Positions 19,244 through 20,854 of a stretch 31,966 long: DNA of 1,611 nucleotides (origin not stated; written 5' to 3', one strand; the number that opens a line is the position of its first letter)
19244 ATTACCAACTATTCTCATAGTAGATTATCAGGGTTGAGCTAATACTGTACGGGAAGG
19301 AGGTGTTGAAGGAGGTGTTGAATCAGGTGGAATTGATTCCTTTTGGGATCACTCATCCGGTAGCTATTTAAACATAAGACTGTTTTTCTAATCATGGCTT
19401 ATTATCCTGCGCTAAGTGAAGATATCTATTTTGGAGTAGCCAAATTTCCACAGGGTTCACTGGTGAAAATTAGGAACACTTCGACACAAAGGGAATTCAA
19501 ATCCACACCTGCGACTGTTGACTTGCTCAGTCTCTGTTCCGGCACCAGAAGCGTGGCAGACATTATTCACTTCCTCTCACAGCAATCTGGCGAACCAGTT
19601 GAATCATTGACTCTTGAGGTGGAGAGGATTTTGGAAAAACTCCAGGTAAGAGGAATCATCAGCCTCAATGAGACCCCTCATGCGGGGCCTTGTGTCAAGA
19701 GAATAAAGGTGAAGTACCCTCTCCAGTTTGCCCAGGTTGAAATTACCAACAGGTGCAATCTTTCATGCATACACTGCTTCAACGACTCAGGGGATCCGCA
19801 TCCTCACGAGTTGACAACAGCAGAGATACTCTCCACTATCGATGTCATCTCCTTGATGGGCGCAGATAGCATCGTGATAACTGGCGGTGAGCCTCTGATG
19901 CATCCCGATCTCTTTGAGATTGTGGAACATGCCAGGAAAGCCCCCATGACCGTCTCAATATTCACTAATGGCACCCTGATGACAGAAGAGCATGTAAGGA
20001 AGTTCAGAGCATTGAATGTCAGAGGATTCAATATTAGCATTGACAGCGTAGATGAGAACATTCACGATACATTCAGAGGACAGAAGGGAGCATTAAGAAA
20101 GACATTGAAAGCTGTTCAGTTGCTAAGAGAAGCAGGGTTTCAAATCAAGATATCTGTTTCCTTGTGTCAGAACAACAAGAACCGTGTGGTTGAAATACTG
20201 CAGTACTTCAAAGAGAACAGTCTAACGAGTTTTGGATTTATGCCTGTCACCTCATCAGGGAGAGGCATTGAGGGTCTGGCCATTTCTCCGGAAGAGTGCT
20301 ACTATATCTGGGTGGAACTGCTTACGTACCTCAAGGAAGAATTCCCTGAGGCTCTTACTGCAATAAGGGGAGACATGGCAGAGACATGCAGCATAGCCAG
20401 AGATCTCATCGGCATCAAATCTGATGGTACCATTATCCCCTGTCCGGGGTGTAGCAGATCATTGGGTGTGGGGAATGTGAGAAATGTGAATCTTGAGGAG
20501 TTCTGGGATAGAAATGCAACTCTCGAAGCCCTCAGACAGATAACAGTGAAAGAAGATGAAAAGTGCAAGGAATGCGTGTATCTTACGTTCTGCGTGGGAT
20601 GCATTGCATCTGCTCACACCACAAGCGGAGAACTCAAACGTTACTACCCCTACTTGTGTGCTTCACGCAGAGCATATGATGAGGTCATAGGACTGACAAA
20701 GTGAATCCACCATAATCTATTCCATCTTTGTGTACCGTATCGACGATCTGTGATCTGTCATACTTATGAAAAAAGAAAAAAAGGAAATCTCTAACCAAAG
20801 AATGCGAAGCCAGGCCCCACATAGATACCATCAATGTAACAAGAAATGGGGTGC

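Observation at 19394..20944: Candidate archaeal RiPP system: RRE-radical SAM-SPASM maturase plus an unannotated 34-aa precursor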

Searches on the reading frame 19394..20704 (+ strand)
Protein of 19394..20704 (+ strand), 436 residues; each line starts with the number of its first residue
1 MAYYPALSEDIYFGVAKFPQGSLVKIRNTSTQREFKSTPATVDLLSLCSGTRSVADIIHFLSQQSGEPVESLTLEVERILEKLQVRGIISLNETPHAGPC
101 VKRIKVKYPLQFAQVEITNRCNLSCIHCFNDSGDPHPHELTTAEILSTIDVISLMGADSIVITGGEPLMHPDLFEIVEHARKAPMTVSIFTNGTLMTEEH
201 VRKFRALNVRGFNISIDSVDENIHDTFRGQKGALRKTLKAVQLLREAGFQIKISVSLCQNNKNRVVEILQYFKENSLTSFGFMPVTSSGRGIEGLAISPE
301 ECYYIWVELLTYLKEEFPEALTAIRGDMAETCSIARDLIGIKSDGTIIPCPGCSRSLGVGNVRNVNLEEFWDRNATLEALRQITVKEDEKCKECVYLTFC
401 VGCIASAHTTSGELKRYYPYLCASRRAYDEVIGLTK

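Call 3: search_protein_families(library=pfam, proteins=[window:19394-20704:+], max_evalue=0.01)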
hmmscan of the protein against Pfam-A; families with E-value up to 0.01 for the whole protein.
window:19394-20704:+ (436 aa): 5 families
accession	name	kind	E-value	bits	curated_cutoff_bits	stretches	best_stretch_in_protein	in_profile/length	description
PF04055.27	Radical_SAM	-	3.3e-31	109.1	29.5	1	115-269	1-163/166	Radical SAM superfamily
PF13186.11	SPASM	-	1.3e-07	32.2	21.5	1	332-394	1-66/67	Iron-sulfur cluster-binding domain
PF13353.11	Fer4_12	-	3.3e-05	24.6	22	1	120-198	14-96/137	4Fe-4S single cluster domain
PF05402.18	PqqD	-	0.00092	19.9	23.4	1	43-89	21-67/67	Coenzyme PQQ synthesis protein D (PqqD)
PF19238.5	Radical_SAM_2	-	0.0086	16.2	26.7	0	191-262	59-129/151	Radical SAM-like domain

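Call 4: search_protein_families(library=ncbifam, proteins=[window:19394-20704:+], max_evalue=0.01)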
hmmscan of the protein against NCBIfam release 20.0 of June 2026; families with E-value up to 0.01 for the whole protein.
window:19394-20704:+ (436 aa): 99 families (the best 25 are shown)
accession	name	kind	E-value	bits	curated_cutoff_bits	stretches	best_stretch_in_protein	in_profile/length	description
TIGR04545.1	rSAM_ahbD_hemeb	equivalog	2e-46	159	500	2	115-301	4-193/339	heme b synthase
NF045574.1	sacti_mat_StsB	exception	1.3e-44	152.8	625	1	64-423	53-415/466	StsB family radical SAM/SPASM domain sactipeptide maturase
TIGR04055.1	rSAM_NirJ2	equivalog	1.9e-44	152.5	500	2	117-291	6-180/326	putative heme d1 biosynthesis radical SAM protein NirJ2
TIGR04051.1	rSAM_NirJ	equivalog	6e-44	150.4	515.45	2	117-292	8-183/354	heme d1 biosynthesis radical SAM protein NirJ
TIGR04053.2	TIGR04053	equivalog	3e-42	145.2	395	2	116-306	13-207/366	TIGR04053 family radical SAM/SPASM domain-containing protein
TIGR04546.1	rSAM_ahbC_deAc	equivalog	3.7e-38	131.3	650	1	116-293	44-221/390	12,18-didecarboxysiroheme deacetylase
TIGR04303.1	GeoRSP_rSAM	equivalog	2e-37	129.5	400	1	115-417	9-320/325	GeoRSP system radical SAM/SPASM protein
TIGR04054.1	rSAM_NirJ1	equivalog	1.2e-36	126.2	650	1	116-293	41-218/387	putative heme d1 biosynthesis radical SAM protein NirJ1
TIGR04250.1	SCM_rSAM_ScmE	equivalog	8e-36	123.7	400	2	114-330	6-226/358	SynChlorMet cassette radical SAM/SPASM protein ScmE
TIGR04251.1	SCM_rSAM_ScmF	equivalog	7e-34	117.8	400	1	108-420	1-338/353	SynChlorMet cassette radical SAM/SPASM protein ScmF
TIGR04347.1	pseudo_SAM_Halo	equivalog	8.6e-34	117.4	525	2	116-293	43-220/390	TIGR04347 family pseudo-SAM/SPASM protein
NF012164.0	AlbA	equivalog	9.3e-34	116.6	850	1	70-405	71-413/442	subtilosin maturase AlbA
TIGR03962.1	mycofact_rSAM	equivalog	5.6e-33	114.5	265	1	115-415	16-325/339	mycofactocin radical SAM maturase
NF050035.1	rSAM_WgK_link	exception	1.3e-31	109.9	650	2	112-310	10-210/367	radical SAM/SPASM peptide maturase WgkB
TIGR02666.1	moaA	equivalog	9.3e-30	103.7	284.05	1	115-288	14-198/336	GTP 3',8-cyclase MoaA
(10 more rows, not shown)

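Call 6: find_homologous_proteins(query=window:19394-20704:+, max_evalue=1e-10)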
Query window:19394-20704:+ (436 aa): 624 proteins with E <= 1e-10 among 7383 candidates; the best 120 are listed.
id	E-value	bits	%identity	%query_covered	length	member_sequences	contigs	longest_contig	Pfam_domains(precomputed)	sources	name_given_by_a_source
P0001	1.3e-293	991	100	100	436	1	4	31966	PF13186.12,PF04055.28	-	-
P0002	2.2e-196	671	65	100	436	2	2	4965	PF13186.12,PF04055.28,PF13353.12,PF05402.19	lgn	-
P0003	4.8e-196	670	67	100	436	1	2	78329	PF13186.12,PF04055.28,PF13353.12,PF05402.19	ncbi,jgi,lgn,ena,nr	ncbi:MAG: radical SAM protein [Theionarchaea archaeon]|nr:radical SAM protein [Theionarchaea archaeo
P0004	3.8e-162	558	56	100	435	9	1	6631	PF13186.12,PF04055.28,PF13353.12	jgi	-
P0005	2.0e-161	556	57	100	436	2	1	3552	PF13186.12,PF04055.28,PF13353.12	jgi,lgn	-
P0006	5.9e-160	551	56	100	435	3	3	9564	PF13186.12,PF04055.28,PF13353.12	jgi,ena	-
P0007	1.2e-157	544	56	99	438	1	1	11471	PF13186.12,PF04055.28,PF13353.12,PF05402.19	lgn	-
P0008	1.8e-157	543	55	100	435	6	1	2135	PF13186.12,PF04055.28,PF13353.12,PF05402.19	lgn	-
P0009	2.1e-155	536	54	99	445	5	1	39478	PF13186.12,PF04055.28,PF13353.12,PF05402.19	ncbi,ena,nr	ncbi:MAG: hypothetical protein AYK19_12845 [Theionarchaea archaeon DG-70-1]|nr:MAG: hypothetical pro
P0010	6.9e-153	528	54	99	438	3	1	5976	PF13186.12,PF04055.28,PF13353.12,PF05402.19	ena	-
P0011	9.6e-153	527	53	100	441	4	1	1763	PF13186.12,PF04055.28,PF13353.12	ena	-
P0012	1.9e-152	526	54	99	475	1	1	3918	PF13186.12,PF04055.28,PF13353.12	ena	-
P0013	3.1e-152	526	54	99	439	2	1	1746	PF13186.12,PF04055.28,PF13353.12,PF05402.19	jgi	-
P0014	5.9e-152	525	54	99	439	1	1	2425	PF13186.12,PF04055.28,PF13353.12,PF05402.19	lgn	-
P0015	1.1e-151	524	56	98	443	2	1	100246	PF13186.12,PF04055.28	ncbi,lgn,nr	ncbi:MAG: radical SAM protein [Theionarchaea archaeon]|nr:radical SAM protein [Theionarchaea archaeo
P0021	1.3e-149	517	56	98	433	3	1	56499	PF13186.12,PF04055.28,PF13353.12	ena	-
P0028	7.1e-146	505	53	99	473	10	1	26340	PF13186.12,PF04055.28,PF13353.12,PF05402.19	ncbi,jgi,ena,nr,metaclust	ncbi:MAG: hypothetical protein AYK19_19690 [Theionarchaea archaeon DG-70-1]|nr:MAG: hypothetical pro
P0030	2.5e-145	503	52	99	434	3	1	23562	PF13186.12,PF04055.28,PF13353.12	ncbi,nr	ncbi:MAG: radical SAM protein [Theionarchaea archaeon]|nr:radical SAM protein [Theionarchaea archaeo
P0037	8.6e-140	485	50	99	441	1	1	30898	PF13186.12,PF04055.28,PF13353.12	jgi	jgi:radical SAM protein with 4Fe4S-binding SPASM domain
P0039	1.0e-137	478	50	98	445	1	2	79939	PF13186.12,PF04055.28,PF13353.12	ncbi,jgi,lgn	ncbi:MAG: radical SAM protein [Candidatus Methanofastidiosia archaeon]|jgi:radical SAM protein with 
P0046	3.1e-128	447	50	99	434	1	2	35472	PF13186.12,PF04055.28,PF13353.12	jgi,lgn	jgi:radical SAM protein with 4Fe4S-binding SPASM domain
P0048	1.6e-126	441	49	99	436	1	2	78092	PF13186.12,PF04055.28,PF13353.12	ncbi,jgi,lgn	ncbi:MAG: radical SAM protein [Candidatus Methanofastidiosia archaeon]|jgi:radical SAM protein with 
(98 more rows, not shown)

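Call 9: find_related_loci(query=A1, collection=genome_contigs, flank=4000)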
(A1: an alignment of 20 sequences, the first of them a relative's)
Query A1 (436 aa) in genome_contigs; peptide patterns used: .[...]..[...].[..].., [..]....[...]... (x = any residue, [..] = any of these).
596 stretches matched a pattern (row limit reached: there are more); 551 encode a relative of the query (tblastn E <= 1e-3); the best 80 are kept; 80 distinct loci.
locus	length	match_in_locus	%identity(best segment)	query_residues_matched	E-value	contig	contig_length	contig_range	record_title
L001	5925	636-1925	56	4-432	2e-157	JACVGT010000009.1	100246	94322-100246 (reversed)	MAG: Theionarchaea archaeon isolate SZ_20-22.3 SZ_20-22.3_bin20-22.3_011, whole genome shotgun sequence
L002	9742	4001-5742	27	47-419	9e-37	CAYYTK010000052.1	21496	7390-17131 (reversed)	MAG TPA_asm: uncultured Anaerolineales bacterium isolate binchicken_co66_292 genome assembly, contig: NODE_3949_length_2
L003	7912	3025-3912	31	115-422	8e-36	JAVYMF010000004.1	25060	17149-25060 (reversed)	MAG: archaeon isolate DPZ-2_202101_bins_94 DPZ-2_202101_bins_94_scaffold_4, whole genome shotgun sequence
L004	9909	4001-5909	30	102-422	2e-35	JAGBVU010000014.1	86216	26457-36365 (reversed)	MAG: Bacteroidales bacterium isolate RGIG9492 Yak_Cecum-5__c267358, whole genome shotgun sequence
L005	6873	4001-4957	29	115-419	2e-34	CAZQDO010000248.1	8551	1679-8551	MAG TPA_asm: uncultured Anaerolineae bacterium isolate binchicken_co338_52 genome assembly, contig: NODE_2264_length_855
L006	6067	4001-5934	28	110-420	5e-34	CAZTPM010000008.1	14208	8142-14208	MAG TPA_asm: Candidatus Woesearchaeota archaeon isolate SRP178699_co2_49 genome assembly, contig: NODE_3660_length_14208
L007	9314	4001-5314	27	5-430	6e-32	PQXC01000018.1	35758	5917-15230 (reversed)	MAG: Candidatus Methanophagaceae archaeon isolate G60ANME1 NODE_18_length_35758_cov_13.7518, whole genome shotgun sequen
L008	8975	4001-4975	28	102-424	2e-31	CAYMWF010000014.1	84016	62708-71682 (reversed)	MAG TPA_asm: uncultured Gemmatimonadota bacterium isolate binchicken_co97_173 genome assembly, contig: NODE_934_length_8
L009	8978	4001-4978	27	109-420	4e-31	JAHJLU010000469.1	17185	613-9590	MAG: Myxococcota bacterium isolate Old_saline.mb.159 Old_saline.mb.159_k141_722961, whole genome shotgun sequence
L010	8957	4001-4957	28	115-419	8e-31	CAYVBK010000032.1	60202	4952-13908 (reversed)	MAG TPA_asm: uncultured Anaerolineae bacterium isolate binchicken_co44_225 genome assembly, contig: NODE_956_length_6020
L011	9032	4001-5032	28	115-428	2e-30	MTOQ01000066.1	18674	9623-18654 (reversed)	MAG: Nitrospirae bacterium JdFR-81 JGI24020J35080_1000877, whole genome shotgun sequence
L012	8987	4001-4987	26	106-420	7e-30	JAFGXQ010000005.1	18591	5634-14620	MAG: Deltaproteobacteria bacterium isolate ZodW_Metabat.4 k87_358036, whole genome shotgun sequence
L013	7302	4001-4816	29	115-373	7e-29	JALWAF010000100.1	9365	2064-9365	MAG: Candidatus Moraniibacteriota bacterium isolate T10_metabat2_scaf2bin.006 T10_NODE_3402_length_9365_cov_4.558671, wh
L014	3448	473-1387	26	114-402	5e-29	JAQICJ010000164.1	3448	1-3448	MAG: Deltaproteobacteria bacterium isolate GH18 k119_353880, whole genome shotgun sequence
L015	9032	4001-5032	28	114-425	2e-28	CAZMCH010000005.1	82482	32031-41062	MAG TPA_asm: uncultured bacterium isolate binchicken_co274_484 genome assembly, contig: NODE_760_length_82482_cov_5.6693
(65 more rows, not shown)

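Call 11: find_encoding_contigs(protein=P0003, flank=5000, max_places=3)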
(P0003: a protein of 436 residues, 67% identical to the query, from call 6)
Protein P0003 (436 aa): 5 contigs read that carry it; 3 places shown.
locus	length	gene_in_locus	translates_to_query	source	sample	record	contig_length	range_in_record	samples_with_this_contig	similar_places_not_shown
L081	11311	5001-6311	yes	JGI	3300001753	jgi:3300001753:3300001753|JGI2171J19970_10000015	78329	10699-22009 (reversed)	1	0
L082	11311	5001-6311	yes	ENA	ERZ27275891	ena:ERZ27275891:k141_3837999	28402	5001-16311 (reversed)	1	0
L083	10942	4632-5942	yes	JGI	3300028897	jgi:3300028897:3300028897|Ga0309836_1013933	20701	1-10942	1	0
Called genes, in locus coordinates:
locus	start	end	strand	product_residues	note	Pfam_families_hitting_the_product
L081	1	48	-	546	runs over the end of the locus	PF23545:Zn_ribbon_HMPTM, PF13353:Fer4_12 (faint), PF04055:Radical_SAM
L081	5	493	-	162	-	PF01978:TrmB (weak), PF03965:Penicillinase_R (weak)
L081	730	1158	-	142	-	-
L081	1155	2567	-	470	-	PF13175:AAA_15, PF13476:AAA_23 (weak), PF13304:AAA_21, PF12476:DUF3696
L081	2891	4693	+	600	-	PF02310:B12-binding (faint), PF04055:Radical_SAM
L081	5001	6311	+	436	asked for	PF05402:PqqD, PF04055:Radical_SAM, PF13353:Fer4_12, PF13186:SPASM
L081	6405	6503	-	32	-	-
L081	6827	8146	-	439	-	PF13353:Fer4_12, PF04055:Radical_SAM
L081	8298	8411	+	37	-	-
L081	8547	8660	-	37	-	-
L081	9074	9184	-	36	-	-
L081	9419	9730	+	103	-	-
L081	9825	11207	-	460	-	PF01554:MatE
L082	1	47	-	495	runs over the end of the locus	PF23545:Zn_ribbon_HMPTM, PF13353:Fer4_12 (faint), PF04055:Radical_SAM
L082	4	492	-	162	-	PF01978:TrmB (weak), PF03965:Penicillinase_R (weak)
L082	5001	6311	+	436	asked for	PF05402:PqqD, PF04055:Radical_SAM, PF13353:Fer4_12, PF13186:SPASM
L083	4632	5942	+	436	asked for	PF05402:PqqD, PF04055:Radical_SAM, PF13353:Fer4_12, PF13186:SPASM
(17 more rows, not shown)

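Call 19: find_encoding_contigs(protein=P0009, flank=6000, max_places=2)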
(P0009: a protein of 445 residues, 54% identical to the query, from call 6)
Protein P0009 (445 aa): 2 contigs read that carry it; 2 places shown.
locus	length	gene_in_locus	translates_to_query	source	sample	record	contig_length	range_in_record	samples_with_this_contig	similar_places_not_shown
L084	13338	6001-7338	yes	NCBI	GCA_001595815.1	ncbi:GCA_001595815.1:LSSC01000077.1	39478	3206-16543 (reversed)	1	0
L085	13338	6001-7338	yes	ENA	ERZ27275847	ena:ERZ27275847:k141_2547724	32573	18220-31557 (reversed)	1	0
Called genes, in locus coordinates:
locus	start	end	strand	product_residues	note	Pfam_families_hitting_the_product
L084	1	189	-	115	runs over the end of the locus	-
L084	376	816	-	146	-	-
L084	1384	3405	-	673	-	PF00931:NB-ARC (weak), PF13424:TPR_12, PF17874:TPR_MalT (weak), PF13374:TPR_10 (weak), PF13424:TPR_12, PF24885:TPR_NPHP3 (weak), PF13374:TPR_10 (weak), PF13424:TPR_12, +11 more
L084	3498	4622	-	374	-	PF01321:Creatinase_N, PF00557:Peptidase_M24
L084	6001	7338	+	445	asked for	PF05402:PqqD (weak), PF04055:Radical_SAM, PF13353:Fer4_12 (weak), PF13186:SPASM (weak)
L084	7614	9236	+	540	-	PF05960:DUF885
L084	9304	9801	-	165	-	PF01661:Macro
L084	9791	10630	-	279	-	PF02737:3HCDH_N, PF03721:UDPG_MGDP_dh_N (faint), PF00725:3HCDH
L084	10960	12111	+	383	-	-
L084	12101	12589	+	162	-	PF01040:UbiA (weak)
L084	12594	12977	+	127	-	-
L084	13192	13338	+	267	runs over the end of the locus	PF01944:SpoIIM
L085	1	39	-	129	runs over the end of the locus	-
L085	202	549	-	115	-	-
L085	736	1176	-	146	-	-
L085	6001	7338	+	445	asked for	PF05402:PqqD (weak), PF04055:Radical_SAM, PF13353:Fer4_12 (weak), PF13186:SPASM (weak)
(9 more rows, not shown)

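Call 20: find_encoding_contigs(protein=P0039, flank=6000, max_places=2)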
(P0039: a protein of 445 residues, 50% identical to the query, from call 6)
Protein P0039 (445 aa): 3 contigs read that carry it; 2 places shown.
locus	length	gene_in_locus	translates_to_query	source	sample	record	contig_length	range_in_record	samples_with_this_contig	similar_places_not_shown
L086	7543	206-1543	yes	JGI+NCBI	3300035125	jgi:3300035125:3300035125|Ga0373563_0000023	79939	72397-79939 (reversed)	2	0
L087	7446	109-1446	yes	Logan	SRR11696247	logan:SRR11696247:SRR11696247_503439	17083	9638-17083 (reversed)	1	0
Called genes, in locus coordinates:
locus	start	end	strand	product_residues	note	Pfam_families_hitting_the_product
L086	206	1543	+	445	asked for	PF04055:Radical_SAM, PF13353:Fer4_12 (weak), PF13186:SPASM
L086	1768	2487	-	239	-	-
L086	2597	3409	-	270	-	PF27245:AF_0692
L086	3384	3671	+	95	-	-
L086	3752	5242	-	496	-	-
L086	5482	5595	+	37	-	-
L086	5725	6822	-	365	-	PF08442:ATP-grasp_2, PF13549:ATP-grasp_5, PF24948:Citrate_synth_N, PF00549:Ligase_CoA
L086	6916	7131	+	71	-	PF05239:PRC (weak)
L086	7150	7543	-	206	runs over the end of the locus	PF01022:HTH_5 (weak), PF12840:HTH_20 (weak), PF18546:MetOD1 (weak)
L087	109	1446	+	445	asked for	PF04055:Radical_SAM, PF13353:Fer4_12 (weak), PF13186:SPASM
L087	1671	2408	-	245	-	-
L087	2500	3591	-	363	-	PF27245:AF_0692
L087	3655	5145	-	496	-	-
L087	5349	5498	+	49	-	-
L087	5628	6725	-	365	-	PF08442:ATP-grasp_2, PF13549:ATP-grasp_5, PF24948:Citrate_synth_N, PF00549:Ligase_CoA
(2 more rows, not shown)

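Call 21: find_encoding_contigs(protein=P0048, flank=6000, max_places=2)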
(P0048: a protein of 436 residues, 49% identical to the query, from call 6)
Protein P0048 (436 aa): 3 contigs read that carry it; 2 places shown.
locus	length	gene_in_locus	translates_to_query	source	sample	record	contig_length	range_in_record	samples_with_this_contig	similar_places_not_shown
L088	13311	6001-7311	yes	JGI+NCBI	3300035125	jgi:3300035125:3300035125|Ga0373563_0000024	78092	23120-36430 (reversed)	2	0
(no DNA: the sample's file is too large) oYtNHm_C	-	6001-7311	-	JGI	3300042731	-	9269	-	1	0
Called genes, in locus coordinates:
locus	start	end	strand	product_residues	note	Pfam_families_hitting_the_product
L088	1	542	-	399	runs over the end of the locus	PF01555:N6_N4_Mtase (faint)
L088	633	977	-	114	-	-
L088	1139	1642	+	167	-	PF04407:DUF531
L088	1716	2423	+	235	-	PF01987:AIM24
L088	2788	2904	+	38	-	-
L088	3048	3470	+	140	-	PF02566:OsmC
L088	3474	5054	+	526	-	PF23613:ELP3_N (weak), PF04055:Radical_SAM, PF16199:Radical_SAM_C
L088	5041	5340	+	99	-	-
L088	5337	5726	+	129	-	PF00293:NUDIX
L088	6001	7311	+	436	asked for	PF04055:Radical_SAM, PF13353:Fer4_12 (weak), PF13186:SPASM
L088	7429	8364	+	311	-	PF02729:OTCace_N, PF00185:OTCace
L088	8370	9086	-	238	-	PF00535:Glycos_transf_2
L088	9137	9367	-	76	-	-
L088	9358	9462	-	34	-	-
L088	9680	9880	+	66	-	-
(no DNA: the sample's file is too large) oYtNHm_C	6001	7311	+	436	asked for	PF04055:Radical_SAM, PF13353:Fer4_12 (weak), PF13186:SPASM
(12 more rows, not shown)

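Call 40: search_solved_structures(query=window:19394-20704:+, max_evalue=0.00001)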
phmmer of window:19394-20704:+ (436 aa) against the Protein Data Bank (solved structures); distinct sequences matched with E-value up to 0.00001: 18.
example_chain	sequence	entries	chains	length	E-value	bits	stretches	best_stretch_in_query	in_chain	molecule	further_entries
6efn_A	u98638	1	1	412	1.7e-23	86.6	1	114-297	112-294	Sporulation killing factor maturation protein SkfB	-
1tv7_A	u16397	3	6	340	7e-16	61.6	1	105-278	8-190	Molybdenum cofactor biosynthesis protein A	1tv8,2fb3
2fb2_A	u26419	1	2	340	1.1e-15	60.9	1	105-278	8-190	Molybdenum cofactor biosynthesis protein A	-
4k37_A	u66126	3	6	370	2e-11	46.9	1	117-428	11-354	Anaerobic sulfatase-maturating enzyme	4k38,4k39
4k36_A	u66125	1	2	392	2.5e-11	46.5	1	117-428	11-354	Anaerobic sulfatase-maturating enzyme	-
9dfu_A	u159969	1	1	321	3e-11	46.3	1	116-255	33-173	Radical SAM core domain-containing protein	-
7tol_A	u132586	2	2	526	3.3e-11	46.1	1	109-293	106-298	glycerol dibiphytanyl glycerol tetraether - macrocyclic archaeol synthase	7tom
9dfn_A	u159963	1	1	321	4.7e-11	45.7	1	117-255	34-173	Radical SAM core domain-containing protein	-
7vob_C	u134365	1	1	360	3.1e-09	39.6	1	115-261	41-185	Cytosylglucuronate decarboxylase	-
7voc_C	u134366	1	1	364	3.2e-09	39.6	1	115-261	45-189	Cytosylglucuronate decarboxylase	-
7wzv_A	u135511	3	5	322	1.7e-07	33.9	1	112-207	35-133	4Fe-4S cluster-binding domain-containing protein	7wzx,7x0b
7n7i_A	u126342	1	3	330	3.1e-07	33.1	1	114-236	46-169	Viperin-like enzyme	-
6b4c_A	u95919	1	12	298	3.6e-07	32.9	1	116-237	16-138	Viperin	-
9dgw_A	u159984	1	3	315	4.5e-07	32.5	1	116-236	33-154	Radical SAM core domain-containing protein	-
8wm2_A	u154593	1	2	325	4.5e-07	32.5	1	113-199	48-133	Fe-S radical SAM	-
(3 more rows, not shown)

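Call 46: find_encoding_contigs(protein=P0021, flank=4000, max_places=1)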
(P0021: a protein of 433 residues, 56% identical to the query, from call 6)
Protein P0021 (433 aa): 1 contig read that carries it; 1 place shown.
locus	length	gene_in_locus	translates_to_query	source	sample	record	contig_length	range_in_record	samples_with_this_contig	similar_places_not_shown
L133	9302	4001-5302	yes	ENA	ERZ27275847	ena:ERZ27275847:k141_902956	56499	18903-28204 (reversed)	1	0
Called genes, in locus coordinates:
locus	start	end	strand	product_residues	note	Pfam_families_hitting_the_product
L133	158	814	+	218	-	-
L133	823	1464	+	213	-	PF11932:DUF3450 (weak)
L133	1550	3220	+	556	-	PF00037:Fer4 (weak), PF02463:SMC_N, PF00005:ABC_tran, PF03215:Rad17 (faint), PF13304:AAA_21 (faint), PF00005:ABC_tran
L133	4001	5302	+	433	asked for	PF04055:Radical_SAM, PF13353:Fer4_12 (weak), PF13186:SPASM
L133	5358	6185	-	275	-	-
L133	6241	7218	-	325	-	-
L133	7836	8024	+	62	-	-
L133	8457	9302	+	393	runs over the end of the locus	-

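Call 47: find_encoding_contigs(protein=P0028, flank=4000, max_places=1)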
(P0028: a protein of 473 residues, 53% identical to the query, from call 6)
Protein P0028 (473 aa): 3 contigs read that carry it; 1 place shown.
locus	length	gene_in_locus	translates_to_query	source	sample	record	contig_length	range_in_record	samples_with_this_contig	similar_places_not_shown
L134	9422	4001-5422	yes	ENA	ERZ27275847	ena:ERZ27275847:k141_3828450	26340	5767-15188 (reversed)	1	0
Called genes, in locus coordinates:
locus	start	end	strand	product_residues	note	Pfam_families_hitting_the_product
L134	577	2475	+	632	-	PF01433:Peptidase_M1 (weak), PF13240:Zn_Ribbon_1 (weak)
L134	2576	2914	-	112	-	PF01035:DNA_binding_1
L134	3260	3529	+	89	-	-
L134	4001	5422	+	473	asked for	PF05402:PqqD (weak), PF04055:Radical_SAM, PF13353:Fer4_12 (faint), PF13186:SPASM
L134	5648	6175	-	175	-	-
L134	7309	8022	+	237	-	PF19872:DUF6345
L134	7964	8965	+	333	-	-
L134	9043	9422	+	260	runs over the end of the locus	PF01261:AP_endonuc_2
